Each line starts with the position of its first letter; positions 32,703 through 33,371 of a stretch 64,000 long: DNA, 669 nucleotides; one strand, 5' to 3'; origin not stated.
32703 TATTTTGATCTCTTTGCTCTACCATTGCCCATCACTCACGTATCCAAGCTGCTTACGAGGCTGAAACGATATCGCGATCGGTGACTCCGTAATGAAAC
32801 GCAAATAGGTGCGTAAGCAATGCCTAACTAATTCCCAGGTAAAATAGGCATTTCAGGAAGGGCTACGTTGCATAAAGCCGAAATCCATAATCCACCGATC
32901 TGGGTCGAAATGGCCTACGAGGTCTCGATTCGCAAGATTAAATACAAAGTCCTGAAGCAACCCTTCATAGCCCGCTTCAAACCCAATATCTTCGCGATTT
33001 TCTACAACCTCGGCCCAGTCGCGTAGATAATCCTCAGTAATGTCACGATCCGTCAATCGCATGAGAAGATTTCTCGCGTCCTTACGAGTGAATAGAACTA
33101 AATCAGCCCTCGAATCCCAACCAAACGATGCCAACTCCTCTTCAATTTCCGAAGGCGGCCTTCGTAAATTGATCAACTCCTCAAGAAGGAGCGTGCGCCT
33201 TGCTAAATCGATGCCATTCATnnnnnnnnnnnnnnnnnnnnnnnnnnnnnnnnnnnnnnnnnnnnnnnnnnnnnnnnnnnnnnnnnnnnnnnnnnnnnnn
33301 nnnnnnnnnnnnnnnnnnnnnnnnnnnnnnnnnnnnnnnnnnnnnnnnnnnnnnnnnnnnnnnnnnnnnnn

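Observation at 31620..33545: Low-GC island of about 2 kb encoding a membrane pentapeptide-repeat protein and two small unknown ORFs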

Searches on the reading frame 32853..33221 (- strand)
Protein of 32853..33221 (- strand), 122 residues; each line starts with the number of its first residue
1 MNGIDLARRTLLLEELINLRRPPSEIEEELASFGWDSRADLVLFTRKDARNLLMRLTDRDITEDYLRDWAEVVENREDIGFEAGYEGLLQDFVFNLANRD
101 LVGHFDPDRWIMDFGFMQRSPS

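Call 4: search_protein_families(library=pfam, proteins=[window:32853-33221:-], max_evalue=1)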
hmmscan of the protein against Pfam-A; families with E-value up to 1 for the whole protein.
window:32853-33221:- (122 aa): 0 families

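Call 5: search_protein_families(library=padloc, proteins=[window:32853-33221:-], max_evalue=1)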
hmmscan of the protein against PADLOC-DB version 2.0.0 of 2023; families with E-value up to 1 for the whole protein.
window:32853-33221:- (122 aa): 0 families

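Call 6: search_protein_families(library=ncbifam, proteins=[window:32853-33221:-], max_evalue=1)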
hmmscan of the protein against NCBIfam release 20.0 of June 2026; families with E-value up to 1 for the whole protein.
window:32853-33221:- (122 aa): 0 families

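Call 7: find_homologous_proteins(query=window:32853-33221:-, max_evalue=0.01)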
Query window:32853-33221:-: 19 candidates shared short words with the query, none scored E <= 0.01.

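Call 9: search_protein_families(library=phrogs, proteins=[window:32853-33221:-], max_evalue=1)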
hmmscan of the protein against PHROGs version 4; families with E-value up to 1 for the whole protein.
window:32853-33221:- (122 aa): 0 families

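Call 30: search_protein_representatives(protein=window:32853-33221:-)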
Query: 122 residues. Proteins with E-value up to 0.001 (for the whole library): 871; up to 1e-10: 118; up to 1e-30: 0. The best 150 are listed.
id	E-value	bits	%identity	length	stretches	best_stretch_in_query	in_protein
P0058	4.4e-20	88.0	44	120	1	10-105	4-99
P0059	2.1e-17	79.4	42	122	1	6-110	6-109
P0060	3.0e-17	78.9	46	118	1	9-101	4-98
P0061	4.9e-17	78.2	42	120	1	6-106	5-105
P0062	3.4e-16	75.5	43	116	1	7-102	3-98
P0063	9.8e-16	74.0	42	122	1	7-109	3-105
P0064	1.2e-15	73.7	41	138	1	3-101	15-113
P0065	1.5e-15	73.4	44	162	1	7-108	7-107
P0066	1.5e-15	73.4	44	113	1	8-109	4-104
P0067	2.0e-15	73.0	38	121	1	8-106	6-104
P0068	4.8e-15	71.8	37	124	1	4-108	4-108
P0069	5.2e-15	71.7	38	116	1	8-108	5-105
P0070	6.5e-15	71.4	36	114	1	9-108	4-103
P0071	6.5e-15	71.3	38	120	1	8-109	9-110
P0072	6.5e-15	71.3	42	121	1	7-106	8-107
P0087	2.2e-13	66.4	27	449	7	22-72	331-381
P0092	4.4e-13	65.4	39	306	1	7-105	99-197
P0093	4.8e-13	65.3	42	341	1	7-108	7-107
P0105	1.4e-12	63.8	39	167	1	8-107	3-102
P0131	8.8e-12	61.2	40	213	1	8-105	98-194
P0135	1.1e-11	61.0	34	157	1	10-109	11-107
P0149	1.7e-11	60.3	36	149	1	9-111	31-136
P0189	2.1e-10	56.8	36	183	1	9-104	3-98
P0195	2.5e-10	56.6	39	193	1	9-101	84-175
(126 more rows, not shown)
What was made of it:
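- Nearly all hits are 105-125 aa (call 30). There are 871 homologous clusters for o122 (call 30).
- Tried and rejected: The exhaustive HMMER search was needed for o122 (call 30).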

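Call 33: search_protein_families(library=pfam, proteins=[P0087, P0092, P0093, P0131, P0195, P0189, P0105, P0065, P0135, P0149], max_evalue=0.01)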
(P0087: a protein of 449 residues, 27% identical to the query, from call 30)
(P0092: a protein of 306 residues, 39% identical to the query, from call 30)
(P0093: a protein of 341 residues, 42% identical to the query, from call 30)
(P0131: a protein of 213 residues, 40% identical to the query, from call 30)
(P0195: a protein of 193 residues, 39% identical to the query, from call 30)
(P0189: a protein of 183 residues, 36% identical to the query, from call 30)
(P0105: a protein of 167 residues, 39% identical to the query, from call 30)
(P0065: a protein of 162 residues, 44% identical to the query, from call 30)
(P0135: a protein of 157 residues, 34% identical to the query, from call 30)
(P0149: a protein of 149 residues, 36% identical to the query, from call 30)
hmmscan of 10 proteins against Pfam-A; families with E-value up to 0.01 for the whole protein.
P0087 (449 aa): 7 families
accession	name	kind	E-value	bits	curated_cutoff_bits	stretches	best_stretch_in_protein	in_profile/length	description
PF13517.12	FG-GAP_3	-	9e-28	97.1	26.9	5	117-183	1-60/61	FG-GAP-like repeat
PF01839.29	FG-GAP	-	1.1e-27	95.8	22.1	4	227-242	7-22/37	FG-GAP repeat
PF12256.14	TcdB_toxin_midN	-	2.6e-17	63.2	24.8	0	48-86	21-58/181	Insecticide toxin TcdB middle/N-terminal region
PF10794.15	DUF2606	-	5.5e-12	46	25.4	0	162-217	76-130/134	Protein of unknown function (DUF2606)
PF17801.7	Melibiase_C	-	9.8e-10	38.8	22.9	0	177-203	1-27/71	Alpha galactosidase C-terminal beta sandwich domain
PF15702.11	HPS6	-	2.4e-06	27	27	0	294-315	33-54/378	Hermansky-Pudlak syndrome 6 protein N-terminal domain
PF20767.2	DUF6839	-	0.0016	19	24.4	0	392-439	2-48/67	Domain of unknown function (DUF6839)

P0092 (306 aa): 0 families

P0093 (341 aa): 0 families

P0131 (213 aa): 0 families

P0195 (193 aa): 0 families

P0189 (183 aa): 0 families

P0105 (167 aa): 0 families

P0065 (162 aa): 0 families

P0135 (157 aa): 0 families

P0149 (149 aa): 0 families

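Call 34: search_protein_families(library=pfam, alignment_id=A2, max_evalue=0.1)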
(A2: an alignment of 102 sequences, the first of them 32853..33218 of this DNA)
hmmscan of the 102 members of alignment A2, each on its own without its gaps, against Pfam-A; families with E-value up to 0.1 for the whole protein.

A. member 1, window:32853-33218:- (121 aa): 0 families

B. families by the number of members that match (of 102 scanned): 26 families (the first 25 are shown)
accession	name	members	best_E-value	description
PF02885.22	Glycos_trans_3N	3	0.02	Glycosyl transferase family, helical bundle domain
PF06745.19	ATPase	2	0.014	KaiC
PF14302.11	DUF4377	2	0.041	Domain of unknown function (DUF4377)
PF14591.11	AF0941-like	2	0.093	AF0941-like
PF13499.12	EF-hand_7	1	0.0018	EF-hand domain pair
PF03484.21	B5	1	0.0042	tRNA synthetase B5 domain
PF22746.1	SHOCT-like_DUF2089-C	1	0.0055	SHOCT-like domain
PF05192.23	MutS_III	1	0.014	MutS domain III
PF13077.11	DUF3909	1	0.015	Protein of unknown function (DUF3909)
PF24210.1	T4_RIIA1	1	0.022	RIIA.1-like protein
PF12285.13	Astrovir_pp_1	1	0.031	Astroviridae polyprotein 1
PF17282.7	DUF5347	1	0.031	Family of unknown function (DUF5347)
PF18827.6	LPD14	1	0.033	Large polyvalent protein-associated domain 14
PF02074.21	Peptidase_M32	1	0.04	Carboxypeptidase Taq (M32) metallopeptidase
PF23219.2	LAMB1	1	0.043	LAMB1-4 helical domain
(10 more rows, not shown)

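Call 35: search_solved_structures(query=A2, max_evalue=1, show_alignments=2)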
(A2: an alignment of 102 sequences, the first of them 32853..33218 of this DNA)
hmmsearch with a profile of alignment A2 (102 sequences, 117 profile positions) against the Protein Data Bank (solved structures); distinct sequences matched with E-value up to 1: 1.
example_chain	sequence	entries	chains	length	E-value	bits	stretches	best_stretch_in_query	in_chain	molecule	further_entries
8a3k_UNK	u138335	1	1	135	0.0033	20.4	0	12-34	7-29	sc-apCC-4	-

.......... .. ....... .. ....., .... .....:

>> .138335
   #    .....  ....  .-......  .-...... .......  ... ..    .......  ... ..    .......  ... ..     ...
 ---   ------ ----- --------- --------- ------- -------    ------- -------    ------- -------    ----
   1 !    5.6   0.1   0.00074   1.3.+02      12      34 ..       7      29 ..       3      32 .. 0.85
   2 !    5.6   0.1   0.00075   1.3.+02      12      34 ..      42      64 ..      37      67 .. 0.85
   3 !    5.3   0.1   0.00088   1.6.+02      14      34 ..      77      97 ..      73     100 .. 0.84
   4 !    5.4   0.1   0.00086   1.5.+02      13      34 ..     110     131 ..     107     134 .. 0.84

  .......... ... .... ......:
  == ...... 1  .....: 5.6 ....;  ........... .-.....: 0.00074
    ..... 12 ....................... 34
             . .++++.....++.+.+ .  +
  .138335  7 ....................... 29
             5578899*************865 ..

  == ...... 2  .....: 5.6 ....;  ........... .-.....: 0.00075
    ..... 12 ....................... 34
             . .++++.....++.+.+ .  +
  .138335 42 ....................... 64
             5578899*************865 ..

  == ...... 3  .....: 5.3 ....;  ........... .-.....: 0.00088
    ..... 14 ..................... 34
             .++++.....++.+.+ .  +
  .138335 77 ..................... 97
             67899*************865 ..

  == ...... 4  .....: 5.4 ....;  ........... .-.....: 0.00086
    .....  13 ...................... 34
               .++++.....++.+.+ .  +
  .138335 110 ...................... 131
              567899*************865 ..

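Call 38: find_related_loci(query=A2, collection=viral_contigs, flank=5000)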
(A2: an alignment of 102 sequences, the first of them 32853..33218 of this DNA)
Query A2 (121 aa) in viral_contigs; peptide patterns used: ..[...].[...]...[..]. (x = any residue, [..] = any of these).
12 stretches matched a pattern; 3 encode a relative of the query (tblastn E <= 1e-3); 3 distinct loci.
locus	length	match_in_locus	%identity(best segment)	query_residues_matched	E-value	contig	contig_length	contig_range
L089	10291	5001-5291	35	8-105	4e-14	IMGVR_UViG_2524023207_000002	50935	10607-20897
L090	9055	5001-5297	34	10-108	2e-11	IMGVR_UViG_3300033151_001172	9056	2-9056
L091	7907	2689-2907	37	8-80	1e-10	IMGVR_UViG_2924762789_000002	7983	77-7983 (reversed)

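Call 39: search_protein_families(library=ncbifam, alignment_id=A2, max_evalue=0.01)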
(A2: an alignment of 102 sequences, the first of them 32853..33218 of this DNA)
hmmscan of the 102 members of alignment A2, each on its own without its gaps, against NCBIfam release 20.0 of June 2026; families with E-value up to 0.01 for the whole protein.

A. member 1, window:32853-33218:- (121 aa): 0 families

B. families by the number of members that match (of 102 scanned): 3 families
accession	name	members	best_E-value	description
NF009366.0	PRK12723.1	1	0.0033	flagellar biosynthesis regulator FlhF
NF033108.1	sensor_BlaR1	1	0.0068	beta-lactam sensor/signal transducer BlaR1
NF049959.1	CRISPR_3_Cas6i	1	0.0088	type III-I CRISPR precrRNA processing endoribonuclease Cas6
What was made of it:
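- On Known immunity families (Pfam Imm1-74, SUKH, SMI1, etc.): calls 4, 34 and 39: 0 of 102 members hit any Imm family.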

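Call 43: predict_structure(alignment_id=A2)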
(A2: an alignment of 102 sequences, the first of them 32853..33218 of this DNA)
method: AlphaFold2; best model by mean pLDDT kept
length: 121 residues; sequences in the alignment: 102
mean_pLDDT: 93.0   pTM: 0.85
mean pLDDT of the five models: 93.0, 92.7, 92.4, 92.3, 92.1
residues with pLDDT >= 90: 105; 70-90: 9; 50-70: 7; < 50: 0
segments of 3 or more residues with pLDDT < 50: none
pLDDT, mean of each block of 10 residues (from residue 1): 88 98 98 93 97 97 97 97 97 95 91 71 53
secondary structure, 60 per line:
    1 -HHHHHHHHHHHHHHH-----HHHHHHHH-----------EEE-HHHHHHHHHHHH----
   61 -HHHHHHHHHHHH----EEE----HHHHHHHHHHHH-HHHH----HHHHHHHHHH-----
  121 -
elements in order: H2-16 H22-29 E41-43 H45-56 H62-73 E78-80 H85-96 H98-101 H106-115
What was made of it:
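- AF2 with 102 sequences gave pLDDT 93 and pTM 0.85 (call 43). The AF2 model of o122 is confident (call 43).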

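Call 45: find_related_loci(query=A3, collection=metagenome_contigs, flank=4000)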
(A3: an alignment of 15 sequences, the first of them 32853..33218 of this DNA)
Query A3 (121 aa) in metagenome_contigs; peptide patterns used: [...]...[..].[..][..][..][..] (x = any residue, [..] = any of these).
438 stretches matched a pattern; 145 encode a relative of the query (tblastn E <= 1e-3); the best 80 are kept; 80 distinct loci.
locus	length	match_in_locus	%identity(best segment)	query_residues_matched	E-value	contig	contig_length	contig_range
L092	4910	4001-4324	44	3-108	2e-23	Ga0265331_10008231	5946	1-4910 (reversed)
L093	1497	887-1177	44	3-97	5e-22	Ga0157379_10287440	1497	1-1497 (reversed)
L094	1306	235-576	37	4-114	7e-20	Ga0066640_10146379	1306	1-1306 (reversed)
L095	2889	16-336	39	1-111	1e-19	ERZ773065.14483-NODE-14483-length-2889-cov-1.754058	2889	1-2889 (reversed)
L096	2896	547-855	43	6-108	4e-19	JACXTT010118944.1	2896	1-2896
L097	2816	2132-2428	39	3-101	5e-19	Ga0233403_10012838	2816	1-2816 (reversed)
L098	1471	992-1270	41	5-97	4e-19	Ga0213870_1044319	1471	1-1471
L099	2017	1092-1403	36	5-108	1e-18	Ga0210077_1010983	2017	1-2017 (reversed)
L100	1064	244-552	37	5-111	1e-18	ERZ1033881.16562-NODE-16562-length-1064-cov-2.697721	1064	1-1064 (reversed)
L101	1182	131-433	42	7-107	1e-18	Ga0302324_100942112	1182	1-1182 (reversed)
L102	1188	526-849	38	6-110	2e-18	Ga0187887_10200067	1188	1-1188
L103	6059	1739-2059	39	1-111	2e-18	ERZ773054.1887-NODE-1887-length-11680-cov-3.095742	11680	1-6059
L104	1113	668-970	40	5-105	3e-18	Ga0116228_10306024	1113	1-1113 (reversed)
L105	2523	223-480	43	12-97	3e-18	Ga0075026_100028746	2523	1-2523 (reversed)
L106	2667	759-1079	38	1-111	3e-18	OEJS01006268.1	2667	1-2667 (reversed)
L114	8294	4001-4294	39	11-111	8e-18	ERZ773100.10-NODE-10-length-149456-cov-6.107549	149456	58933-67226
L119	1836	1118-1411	39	11-111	3e-17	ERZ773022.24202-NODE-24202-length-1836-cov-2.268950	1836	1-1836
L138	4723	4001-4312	36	3-106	2e-16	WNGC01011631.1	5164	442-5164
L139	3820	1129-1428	34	2-101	2e-16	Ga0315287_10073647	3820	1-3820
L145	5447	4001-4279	31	8-100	2e-16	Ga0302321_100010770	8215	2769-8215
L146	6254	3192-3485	38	8-108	4e-16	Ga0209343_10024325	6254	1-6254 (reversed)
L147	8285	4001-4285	38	3-97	5e-16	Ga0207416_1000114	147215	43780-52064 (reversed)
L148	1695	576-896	34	5-118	4e-16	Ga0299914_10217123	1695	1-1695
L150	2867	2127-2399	38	7-97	6e-16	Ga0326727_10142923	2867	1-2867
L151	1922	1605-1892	39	12-107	9e-16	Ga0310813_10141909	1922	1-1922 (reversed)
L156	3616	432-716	37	3-97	3e-15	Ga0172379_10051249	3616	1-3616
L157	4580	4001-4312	31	5-108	3e-15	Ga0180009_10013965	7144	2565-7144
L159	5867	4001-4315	35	3-107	5e-15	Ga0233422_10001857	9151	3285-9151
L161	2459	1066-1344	34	5-97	5e-15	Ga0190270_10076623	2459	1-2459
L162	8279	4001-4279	34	5-97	9e-15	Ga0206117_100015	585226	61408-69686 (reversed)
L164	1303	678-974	31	4-102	1e-14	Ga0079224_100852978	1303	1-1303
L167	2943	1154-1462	33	8-110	3e-14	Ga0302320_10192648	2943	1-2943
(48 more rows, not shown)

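Call 52: search_protein_families(library=pfam, proteins=[L157:189-3995:+, L150:328-2118:+, L093:3-893:+, L164:2-682:+, L148:1-561:+, L167:3-1136:+, L099:1-1092:+, L138:3288-4007:+, L096:1-516:+, L090:3422-4672:+], max_evalue=0.01)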
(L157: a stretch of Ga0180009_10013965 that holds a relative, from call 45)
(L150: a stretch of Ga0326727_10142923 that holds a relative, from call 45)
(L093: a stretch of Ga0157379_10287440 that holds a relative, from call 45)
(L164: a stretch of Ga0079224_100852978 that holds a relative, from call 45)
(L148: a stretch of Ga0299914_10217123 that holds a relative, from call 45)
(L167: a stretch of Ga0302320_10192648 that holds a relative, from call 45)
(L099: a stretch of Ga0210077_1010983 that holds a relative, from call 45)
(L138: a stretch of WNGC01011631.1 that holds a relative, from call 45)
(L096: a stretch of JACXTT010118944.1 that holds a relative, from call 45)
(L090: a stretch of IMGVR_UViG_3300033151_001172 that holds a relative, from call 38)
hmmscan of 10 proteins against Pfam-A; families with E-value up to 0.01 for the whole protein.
L157:189-3995:+ (1269 aa): 2 families
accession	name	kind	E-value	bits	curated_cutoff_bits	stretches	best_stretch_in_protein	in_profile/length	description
PF05593.20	RHS_repeat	-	6.1e-73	240.4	22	10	780-816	1-37/38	RHS Repeat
PF20148.4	DUF6531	-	7.3e-10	39.5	24.1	1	208-279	2-67/74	Domain of unknown function (DUF6531)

L150:328-2118:+ (597 aa): 3 families
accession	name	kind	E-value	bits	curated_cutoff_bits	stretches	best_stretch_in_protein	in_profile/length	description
PF05593.20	RHS_repeat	-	1.7e-17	63.7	22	2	263-298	1-37/38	RHS Repeat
PF03527.20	RHS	-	9.3e-12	45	27.9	1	324-356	1-33/38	RHS protein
PF25023.1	TEN_YD-shell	-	6.9e-06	24.8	50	1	170-400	648-866/909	Teneurin YD-shell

L093:3-893:+ (297 aa): 1 family
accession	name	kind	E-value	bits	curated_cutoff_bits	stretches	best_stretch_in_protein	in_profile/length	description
PF05593.20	RHS_repeat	-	0.0016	19.3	22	0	263-289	10-33/38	RHS Repeat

L164:2-682:+ (227 aa): 0 families

L148:1-561:+ (187 aa): 1 family
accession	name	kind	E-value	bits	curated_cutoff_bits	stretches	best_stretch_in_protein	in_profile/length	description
PF04233.19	Phage_Mu_F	-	9.6e-14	52.5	29.6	1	11-56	64-110/112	Phage Mu protein F like protein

L167:3-1136:+ (378 aa): 0 families

L099:1-1092:+ (364 aa): 0 families

L138:3288-4007:+ (240 aa): 0 families

L096:1-516:+ (172 aa): 0 families

L090:3422-4672:+ (417 aa): 2 families
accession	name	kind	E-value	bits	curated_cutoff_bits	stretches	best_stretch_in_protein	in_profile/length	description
PF04586.22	Peptidase_S78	-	3.4e-13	50.5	21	1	45-111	87-155/165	Caudovirus prohead serine protease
PF14076.12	DUF4258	-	0.0061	17.3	25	0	339-409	1-70/71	Domain of unknown function (DUF4258)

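Call 65: search_protein_families(library=pfam, proteins=[L114:3485-3829:+, L114:4302-4667:+, L114:2704-3105:+, L114:3137-3460:+, L090:4675-4941:+, L090:5773-6045:+, L089:4995-5822:+, L114:5160-5459:+, L114:5456-5734:+], max_evalue=0.01)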
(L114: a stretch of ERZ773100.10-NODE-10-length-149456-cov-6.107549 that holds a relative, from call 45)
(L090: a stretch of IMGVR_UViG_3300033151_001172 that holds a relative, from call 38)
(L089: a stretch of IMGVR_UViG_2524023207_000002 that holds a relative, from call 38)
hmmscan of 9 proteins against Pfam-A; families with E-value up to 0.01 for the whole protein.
L114:3485-3829:+ (114 aa): 1 family
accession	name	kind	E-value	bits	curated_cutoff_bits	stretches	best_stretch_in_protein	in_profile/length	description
PF15569.11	Imm40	-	7.3e-09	36.5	25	1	27-104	5-87/90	Immunity protein 40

L114:4302-4667:+ (121 aa): 1 family
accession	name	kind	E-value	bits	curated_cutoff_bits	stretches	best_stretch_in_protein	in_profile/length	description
PF13108.11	DUF3969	-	4.3e-15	56.1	25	1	21-111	6-96/106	Protein of unknown function (DUF3969)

L114:2704-3105:+ (133 aa): 0 families

L114:3137-3460:+ (107 aa): 0 families

L090:4675-4941:+ (88 aa): 0 families

L090:5773-6045:+ (90 aa): 0 families

L089:4995-5822:+ (275 aa): 1 family
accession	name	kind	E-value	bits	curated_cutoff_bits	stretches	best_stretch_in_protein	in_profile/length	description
PF11033.13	ComJ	-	2.9e-15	56.5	25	1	126-226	2-100/122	Competence protein J (ComJ)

L114:5160-5459:+ (99 aa): 1 family
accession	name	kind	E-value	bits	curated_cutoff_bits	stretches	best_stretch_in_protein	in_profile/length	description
PF05973.20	Gp49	-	2.2e-09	37.7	23.9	1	17-95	6-89/90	Phage derived protein Gp49-like (DUF891)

L114:5456-5734:+ (92 aa): 3 families
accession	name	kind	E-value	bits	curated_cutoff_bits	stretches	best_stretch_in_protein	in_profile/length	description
PF21716.3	dnstrm_HI1420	-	1.5e-28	99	27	1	3-91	1-89/90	Probable addiction module antidote protein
PF02796.21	HTH_7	-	0.0068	17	23.8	0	39-66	15-42/45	Helix-turn-helix domain of resolvase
PF13443.12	HTH_26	-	0.0087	16.7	22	0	48-88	13-54/63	Cro/C1-type HTH DNA-binding domain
